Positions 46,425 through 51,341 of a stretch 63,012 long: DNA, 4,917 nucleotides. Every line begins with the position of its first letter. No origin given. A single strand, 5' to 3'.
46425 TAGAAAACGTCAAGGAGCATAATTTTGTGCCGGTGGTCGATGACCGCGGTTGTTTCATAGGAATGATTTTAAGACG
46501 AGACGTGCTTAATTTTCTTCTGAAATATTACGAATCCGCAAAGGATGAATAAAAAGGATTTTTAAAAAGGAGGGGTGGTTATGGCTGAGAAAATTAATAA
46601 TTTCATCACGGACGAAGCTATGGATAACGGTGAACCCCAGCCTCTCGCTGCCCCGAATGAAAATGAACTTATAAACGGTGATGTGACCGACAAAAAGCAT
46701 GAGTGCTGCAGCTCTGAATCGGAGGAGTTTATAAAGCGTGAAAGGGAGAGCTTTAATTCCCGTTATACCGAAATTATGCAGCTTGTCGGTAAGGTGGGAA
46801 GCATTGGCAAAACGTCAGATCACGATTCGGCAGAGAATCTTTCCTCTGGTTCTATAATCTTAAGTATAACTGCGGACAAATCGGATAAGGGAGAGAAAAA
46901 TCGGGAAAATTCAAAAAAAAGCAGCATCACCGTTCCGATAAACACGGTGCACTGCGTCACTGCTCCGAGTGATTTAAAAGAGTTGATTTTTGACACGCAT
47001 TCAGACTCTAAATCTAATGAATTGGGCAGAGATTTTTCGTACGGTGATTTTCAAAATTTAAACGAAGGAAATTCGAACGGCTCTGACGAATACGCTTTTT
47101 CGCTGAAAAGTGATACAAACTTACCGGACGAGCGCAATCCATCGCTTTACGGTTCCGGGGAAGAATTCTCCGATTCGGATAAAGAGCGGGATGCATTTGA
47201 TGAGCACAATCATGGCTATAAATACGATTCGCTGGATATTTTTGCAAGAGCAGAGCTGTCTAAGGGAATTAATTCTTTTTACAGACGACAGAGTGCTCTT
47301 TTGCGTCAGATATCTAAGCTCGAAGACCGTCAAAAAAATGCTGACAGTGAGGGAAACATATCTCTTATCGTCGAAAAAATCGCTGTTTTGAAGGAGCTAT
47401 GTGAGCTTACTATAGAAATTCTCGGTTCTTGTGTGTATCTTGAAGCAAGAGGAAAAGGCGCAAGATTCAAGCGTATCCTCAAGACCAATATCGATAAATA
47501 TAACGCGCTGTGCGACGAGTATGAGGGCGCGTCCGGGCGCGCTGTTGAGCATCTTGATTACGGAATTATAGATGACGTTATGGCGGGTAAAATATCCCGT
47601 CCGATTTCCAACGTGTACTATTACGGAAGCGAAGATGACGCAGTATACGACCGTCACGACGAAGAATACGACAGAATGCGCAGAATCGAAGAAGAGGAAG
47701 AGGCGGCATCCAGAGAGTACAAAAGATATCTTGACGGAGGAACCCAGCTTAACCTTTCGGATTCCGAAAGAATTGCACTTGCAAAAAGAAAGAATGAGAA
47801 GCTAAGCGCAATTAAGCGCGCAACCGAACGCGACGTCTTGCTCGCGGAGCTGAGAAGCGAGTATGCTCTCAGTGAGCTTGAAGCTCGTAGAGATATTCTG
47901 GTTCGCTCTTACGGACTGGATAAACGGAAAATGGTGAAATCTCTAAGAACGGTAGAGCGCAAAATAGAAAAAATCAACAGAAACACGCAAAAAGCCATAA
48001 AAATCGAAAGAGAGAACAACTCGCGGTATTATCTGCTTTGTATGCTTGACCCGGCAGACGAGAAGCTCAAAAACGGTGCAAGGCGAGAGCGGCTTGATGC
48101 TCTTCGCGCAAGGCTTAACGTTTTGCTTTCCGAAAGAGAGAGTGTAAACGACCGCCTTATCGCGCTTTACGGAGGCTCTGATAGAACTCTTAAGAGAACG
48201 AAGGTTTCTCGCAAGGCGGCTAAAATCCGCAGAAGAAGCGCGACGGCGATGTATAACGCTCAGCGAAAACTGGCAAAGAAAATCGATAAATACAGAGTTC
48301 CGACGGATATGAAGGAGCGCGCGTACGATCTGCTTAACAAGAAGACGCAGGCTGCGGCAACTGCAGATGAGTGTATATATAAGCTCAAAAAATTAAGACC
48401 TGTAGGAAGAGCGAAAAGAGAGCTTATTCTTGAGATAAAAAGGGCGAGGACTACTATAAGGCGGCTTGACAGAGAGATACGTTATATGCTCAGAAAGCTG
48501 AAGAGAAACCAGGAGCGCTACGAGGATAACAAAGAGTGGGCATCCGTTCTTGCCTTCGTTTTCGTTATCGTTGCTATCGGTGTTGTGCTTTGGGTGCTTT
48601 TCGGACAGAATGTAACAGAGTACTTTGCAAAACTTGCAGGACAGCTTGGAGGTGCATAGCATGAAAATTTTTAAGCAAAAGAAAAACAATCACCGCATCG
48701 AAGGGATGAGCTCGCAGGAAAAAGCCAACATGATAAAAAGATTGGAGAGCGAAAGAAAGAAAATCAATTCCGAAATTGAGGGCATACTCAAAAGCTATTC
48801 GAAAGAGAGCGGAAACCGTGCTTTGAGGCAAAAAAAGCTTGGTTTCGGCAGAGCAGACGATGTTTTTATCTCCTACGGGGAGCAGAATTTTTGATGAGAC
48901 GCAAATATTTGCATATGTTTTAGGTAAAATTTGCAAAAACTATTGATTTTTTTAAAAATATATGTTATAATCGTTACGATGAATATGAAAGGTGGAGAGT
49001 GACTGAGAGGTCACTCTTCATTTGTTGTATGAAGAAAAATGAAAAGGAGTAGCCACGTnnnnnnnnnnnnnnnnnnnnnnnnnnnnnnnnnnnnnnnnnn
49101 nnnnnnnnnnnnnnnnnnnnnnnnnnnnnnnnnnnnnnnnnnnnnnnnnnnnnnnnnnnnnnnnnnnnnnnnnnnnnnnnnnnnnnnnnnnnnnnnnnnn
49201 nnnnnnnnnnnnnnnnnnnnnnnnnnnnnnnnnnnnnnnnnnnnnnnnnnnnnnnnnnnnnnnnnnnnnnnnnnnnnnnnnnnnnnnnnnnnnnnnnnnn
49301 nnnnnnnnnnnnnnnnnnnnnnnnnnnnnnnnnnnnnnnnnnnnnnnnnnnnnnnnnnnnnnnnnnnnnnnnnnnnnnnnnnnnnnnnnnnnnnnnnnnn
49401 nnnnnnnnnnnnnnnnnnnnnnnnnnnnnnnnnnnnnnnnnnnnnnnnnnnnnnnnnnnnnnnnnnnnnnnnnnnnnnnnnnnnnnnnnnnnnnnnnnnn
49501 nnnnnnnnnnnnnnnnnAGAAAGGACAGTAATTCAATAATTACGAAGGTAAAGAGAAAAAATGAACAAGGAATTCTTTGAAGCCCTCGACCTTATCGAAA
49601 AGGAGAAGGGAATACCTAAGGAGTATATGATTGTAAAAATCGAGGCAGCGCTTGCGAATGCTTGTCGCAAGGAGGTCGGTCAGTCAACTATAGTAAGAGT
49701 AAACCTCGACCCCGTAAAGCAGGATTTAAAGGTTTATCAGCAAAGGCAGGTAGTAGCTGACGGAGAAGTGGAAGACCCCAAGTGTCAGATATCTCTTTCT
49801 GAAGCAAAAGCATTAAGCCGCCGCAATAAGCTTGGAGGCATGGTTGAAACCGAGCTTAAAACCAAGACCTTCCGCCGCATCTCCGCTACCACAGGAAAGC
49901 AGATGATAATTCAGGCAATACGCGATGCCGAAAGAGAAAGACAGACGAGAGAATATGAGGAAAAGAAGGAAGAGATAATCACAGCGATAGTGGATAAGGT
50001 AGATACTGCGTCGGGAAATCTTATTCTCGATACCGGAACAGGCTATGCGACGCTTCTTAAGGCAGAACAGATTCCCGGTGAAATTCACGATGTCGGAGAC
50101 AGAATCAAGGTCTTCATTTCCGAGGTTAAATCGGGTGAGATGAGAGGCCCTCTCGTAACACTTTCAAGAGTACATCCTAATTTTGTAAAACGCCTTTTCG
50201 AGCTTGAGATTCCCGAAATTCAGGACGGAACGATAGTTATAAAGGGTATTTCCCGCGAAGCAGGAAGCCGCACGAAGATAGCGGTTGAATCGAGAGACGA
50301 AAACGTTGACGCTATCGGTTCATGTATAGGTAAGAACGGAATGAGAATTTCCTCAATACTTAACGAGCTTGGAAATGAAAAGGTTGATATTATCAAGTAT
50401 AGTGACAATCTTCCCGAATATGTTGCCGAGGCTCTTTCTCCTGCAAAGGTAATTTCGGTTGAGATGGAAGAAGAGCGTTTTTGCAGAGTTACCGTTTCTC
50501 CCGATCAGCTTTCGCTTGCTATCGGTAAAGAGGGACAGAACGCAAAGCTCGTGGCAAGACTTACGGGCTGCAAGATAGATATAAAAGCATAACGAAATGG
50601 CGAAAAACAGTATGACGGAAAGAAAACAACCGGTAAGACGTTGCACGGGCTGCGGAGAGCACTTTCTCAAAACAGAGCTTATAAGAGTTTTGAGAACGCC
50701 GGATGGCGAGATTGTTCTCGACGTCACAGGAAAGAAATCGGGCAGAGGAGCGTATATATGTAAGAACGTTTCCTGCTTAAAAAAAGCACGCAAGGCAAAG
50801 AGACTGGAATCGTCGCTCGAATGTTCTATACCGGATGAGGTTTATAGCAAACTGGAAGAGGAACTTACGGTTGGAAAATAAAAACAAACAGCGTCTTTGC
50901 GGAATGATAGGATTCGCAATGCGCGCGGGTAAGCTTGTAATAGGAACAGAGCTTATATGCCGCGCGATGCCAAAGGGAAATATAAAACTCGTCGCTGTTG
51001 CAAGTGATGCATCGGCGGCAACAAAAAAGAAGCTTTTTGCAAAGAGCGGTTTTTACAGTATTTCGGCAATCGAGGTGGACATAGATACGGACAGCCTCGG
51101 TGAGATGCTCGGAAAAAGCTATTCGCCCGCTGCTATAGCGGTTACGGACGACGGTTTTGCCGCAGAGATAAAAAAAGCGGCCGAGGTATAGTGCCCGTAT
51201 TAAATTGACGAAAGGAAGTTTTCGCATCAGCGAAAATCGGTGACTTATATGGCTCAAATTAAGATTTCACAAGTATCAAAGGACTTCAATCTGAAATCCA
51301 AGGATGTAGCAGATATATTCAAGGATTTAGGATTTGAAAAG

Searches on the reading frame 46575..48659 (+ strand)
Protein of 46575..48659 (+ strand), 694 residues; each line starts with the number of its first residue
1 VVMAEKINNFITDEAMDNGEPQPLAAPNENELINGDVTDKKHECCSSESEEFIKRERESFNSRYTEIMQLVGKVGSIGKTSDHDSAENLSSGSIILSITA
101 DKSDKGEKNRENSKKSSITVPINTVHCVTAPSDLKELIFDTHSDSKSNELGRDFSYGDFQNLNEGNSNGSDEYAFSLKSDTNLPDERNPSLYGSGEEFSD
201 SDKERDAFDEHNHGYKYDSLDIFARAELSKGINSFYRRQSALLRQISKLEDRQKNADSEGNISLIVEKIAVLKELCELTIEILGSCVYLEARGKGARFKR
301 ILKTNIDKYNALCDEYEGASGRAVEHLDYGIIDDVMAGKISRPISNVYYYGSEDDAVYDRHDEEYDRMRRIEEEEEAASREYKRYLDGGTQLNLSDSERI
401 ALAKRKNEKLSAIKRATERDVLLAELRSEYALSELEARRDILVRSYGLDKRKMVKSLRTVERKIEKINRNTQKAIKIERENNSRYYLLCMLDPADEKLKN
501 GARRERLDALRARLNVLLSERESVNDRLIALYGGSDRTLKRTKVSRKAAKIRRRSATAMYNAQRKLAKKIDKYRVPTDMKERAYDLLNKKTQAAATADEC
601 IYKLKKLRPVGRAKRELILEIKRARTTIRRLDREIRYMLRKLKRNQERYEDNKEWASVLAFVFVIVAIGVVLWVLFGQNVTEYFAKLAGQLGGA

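Call 19: search_protein_families(library=pfam, proteins=[window:46575-48659:+], max_evalue=0.01)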
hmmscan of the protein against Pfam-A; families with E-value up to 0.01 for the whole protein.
window:46575-48659:+ (694 aa): 1 family
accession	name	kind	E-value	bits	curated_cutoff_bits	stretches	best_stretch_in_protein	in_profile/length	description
PF01865.21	PhoU_div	-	0.00015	21.6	24.4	0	571-645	104-175/214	Protein of unknown function DUF47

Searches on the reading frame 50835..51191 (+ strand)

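Call 19: search_protein_families(library=pfam, proteins=[window:50835-51191:+], max_evalue=0.01)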
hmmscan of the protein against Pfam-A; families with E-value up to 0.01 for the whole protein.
window:50835-51191:+ (118 aa): 1 family
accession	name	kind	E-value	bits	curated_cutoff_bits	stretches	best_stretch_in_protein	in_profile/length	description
PF01248.31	Ribosomal_L7Ae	-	1.7e-09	37.7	22.1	1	25-111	7-93/95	Ribosomal protein L7Ae/L30e/S12e/Gadd45 family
